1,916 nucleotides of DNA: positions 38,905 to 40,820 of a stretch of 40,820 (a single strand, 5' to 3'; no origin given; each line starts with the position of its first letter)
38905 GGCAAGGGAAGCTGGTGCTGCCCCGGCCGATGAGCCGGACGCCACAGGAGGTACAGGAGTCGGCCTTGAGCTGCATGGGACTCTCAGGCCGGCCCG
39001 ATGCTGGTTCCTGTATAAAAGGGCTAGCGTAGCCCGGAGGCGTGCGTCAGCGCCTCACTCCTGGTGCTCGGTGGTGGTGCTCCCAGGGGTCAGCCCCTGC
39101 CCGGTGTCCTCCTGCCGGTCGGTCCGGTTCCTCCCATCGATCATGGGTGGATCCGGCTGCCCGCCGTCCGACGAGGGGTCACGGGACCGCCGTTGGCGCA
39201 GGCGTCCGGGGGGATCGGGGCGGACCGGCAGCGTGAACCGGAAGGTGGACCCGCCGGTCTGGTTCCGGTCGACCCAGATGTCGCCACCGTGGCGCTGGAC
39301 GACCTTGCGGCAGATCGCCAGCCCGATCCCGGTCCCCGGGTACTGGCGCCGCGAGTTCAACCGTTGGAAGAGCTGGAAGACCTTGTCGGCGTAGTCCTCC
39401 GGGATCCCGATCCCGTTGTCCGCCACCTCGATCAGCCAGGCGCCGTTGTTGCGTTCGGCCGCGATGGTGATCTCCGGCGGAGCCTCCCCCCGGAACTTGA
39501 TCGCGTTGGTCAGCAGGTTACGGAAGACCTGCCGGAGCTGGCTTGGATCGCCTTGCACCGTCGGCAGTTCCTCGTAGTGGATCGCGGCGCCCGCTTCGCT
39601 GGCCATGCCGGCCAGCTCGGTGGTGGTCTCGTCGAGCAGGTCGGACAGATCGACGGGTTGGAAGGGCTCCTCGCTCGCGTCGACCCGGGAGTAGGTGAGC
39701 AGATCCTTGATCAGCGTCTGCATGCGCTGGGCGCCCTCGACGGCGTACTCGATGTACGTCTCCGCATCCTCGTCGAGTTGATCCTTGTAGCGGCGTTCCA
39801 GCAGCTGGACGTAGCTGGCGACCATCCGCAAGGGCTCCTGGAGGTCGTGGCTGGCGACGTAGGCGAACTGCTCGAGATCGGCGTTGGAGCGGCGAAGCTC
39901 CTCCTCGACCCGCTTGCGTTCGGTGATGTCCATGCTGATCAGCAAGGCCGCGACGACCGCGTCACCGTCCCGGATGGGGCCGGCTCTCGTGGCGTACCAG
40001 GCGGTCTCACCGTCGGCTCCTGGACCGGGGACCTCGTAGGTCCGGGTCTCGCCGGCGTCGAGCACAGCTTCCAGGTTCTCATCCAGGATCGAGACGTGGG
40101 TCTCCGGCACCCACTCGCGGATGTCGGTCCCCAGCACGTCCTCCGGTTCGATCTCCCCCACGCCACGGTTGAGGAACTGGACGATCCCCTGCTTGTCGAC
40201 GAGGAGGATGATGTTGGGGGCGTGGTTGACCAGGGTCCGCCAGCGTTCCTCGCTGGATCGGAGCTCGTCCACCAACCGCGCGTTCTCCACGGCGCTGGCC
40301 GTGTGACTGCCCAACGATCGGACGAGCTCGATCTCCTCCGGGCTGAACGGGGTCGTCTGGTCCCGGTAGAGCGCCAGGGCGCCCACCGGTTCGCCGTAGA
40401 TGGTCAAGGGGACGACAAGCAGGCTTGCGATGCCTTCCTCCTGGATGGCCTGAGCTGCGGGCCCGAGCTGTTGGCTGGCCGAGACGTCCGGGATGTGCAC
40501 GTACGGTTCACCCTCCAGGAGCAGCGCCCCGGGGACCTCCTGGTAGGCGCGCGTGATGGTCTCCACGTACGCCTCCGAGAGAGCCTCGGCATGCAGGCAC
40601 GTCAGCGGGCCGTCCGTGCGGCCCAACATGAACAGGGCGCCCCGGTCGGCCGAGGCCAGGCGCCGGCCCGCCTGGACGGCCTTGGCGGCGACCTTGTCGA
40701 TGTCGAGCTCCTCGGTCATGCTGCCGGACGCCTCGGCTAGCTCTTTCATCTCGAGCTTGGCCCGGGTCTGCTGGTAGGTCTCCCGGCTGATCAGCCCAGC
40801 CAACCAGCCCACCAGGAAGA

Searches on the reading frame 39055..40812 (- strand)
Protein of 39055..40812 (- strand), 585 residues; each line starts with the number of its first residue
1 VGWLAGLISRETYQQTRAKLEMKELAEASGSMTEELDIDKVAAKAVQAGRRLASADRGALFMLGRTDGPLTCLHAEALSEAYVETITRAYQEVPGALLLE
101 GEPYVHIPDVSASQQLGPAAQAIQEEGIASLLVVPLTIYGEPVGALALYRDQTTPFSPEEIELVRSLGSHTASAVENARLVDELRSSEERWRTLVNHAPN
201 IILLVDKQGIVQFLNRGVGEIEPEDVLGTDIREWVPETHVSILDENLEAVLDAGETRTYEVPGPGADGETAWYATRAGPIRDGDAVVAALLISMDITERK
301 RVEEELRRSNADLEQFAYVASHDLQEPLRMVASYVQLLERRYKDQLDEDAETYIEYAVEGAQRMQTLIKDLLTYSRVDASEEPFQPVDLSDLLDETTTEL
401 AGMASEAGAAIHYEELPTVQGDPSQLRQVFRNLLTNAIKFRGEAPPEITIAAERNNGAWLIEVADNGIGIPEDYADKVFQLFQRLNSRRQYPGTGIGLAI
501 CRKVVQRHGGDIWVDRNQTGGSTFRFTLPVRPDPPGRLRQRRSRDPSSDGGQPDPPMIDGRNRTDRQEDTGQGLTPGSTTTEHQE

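Call 40: search_protein_families(library=pfam, proteins=[window:39055-40812:-], max_evalue=0.00001)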
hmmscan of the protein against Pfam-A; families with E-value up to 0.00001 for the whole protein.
window:39055-40812:- (585 aa): 8 families
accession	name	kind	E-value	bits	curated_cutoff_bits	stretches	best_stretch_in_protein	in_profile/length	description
PF02518.31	HATPase_c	-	9.3e-32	110.2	26.4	1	421-531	1-110/111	Histidine kinase-, DNA gyrase B-, and HSP90-like ATPase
PF08448.16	PAS_4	-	9.8e-16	58.4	23.1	1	195-301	1-110/110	PAS fold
PF01590.32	GAF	-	3e-14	54.1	22.4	1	37-175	1-133/133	GAF domain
PF00512.31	HisKA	-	7.3e-14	52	26.9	1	313-379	2-65/66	His Kinase A (phospho-acceptor) domain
PF13185.12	GAF_2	-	1.3e-13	51.7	28.6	1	36-176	2-136/136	GAF domain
PF13492.12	GAF_3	-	1.2e-11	45.5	27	1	37-177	1-129/129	GAF domain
PF13426.13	PAS_9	-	1.6e-07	32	27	1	199-298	1-103/103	PAS domain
PF00989.32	PAS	-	2.4e-06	28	22.6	1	189-295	1-112/113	PAS fold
